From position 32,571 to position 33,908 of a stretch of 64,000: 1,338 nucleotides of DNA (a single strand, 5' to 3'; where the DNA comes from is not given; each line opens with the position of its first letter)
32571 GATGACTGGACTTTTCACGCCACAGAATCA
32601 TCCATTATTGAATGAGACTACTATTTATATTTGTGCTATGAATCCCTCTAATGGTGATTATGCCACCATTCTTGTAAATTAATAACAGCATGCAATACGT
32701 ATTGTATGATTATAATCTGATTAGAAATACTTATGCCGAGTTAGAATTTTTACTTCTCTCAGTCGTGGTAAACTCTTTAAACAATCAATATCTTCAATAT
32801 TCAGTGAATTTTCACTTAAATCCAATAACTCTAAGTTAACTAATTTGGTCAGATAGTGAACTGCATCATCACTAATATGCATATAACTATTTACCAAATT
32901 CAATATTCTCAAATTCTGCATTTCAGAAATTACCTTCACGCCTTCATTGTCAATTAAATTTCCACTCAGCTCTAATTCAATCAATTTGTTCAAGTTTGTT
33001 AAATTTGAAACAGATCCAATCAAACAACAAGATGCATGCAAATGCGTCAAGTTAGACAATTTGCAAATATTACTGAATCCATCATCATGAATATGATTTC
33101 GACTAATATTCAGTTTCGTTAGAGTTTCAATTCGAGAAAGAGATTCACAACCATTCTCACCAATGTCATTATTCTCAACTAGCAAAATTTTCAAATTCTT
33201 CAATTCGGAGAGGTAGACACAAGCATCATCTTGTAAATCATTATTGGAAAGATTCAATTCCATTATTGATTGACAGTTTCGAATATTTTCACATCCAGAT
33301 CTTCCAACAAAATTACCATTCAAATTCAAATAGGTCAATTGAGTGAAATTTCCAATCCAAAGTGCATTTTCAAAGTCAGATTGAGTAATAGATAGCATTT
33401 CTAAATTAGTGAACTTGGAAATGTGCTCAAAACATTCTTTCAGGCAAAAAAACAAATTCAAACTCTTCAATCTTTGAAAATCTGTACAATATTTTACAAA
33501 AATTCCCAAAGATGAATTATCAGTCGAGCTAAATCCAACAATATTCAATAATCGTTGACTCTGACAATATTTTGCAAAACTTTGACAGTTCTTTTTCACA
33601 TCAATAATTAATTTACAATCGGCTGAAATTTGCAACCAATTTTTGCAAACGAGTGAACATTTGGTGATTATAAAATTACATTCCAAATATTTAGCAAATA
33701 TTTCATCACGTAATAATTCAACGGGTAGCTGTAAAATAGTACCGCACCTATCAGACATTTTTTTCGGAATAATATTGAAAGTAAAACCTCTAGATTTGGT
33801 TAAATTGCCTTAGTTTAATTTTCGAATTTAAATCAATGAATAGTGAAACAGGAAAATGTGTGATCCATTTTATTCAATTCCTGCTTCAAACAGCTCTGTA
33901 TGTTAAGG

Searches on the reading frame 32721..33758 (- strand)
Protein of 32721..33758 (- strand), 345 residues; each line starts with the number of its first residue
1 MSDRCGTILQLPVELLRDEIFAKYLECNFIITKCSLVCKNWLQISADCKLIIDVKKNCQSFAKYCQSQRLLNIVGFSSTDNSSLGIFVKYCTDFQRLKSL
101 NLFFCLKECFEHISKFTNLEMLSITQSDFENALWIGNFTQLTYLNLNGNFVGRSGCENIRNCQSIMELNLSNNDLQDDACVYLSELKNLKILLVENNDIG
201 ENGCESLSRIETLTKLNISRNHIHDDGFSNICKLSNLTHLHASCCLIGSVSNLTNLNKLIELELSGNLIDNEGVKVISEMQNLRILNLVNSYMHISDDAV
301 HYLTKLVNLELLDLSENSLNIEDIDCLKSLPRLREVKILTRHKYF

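Call 25: search_protein_families(library=pfam, proteins=[window:32721-33758:-], max_evalue=0.001)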
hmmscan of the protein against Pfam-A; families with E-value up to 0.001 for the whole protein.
window:32721-33758:- (345 aa): 5 families
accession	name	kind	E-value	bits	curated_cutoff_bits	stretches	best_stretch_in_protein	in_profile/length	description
PF12799.13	LRR_4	-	8.2e-14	51.8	27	0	212-255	2-44/44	Leucine Rich repeats (2 copies)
PF23598.1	LRR_14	-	8.4e-13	48.2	40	1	97-339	2-247/353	Leucine-rich repeat region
PF13855.12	LRR_8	-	2.1e-10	40.7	27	2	282-335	2-53/61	Leucine rich repeat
PF13516.12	LRR_6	-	6e-09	35.7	23.4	0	212-232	4-24/24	Leucine Rich repeat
PF25013.1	LRR_Zer-1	-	0.00022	21.8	27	0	252-318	3-65/137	Zer-1-like, Leucine-rich repeats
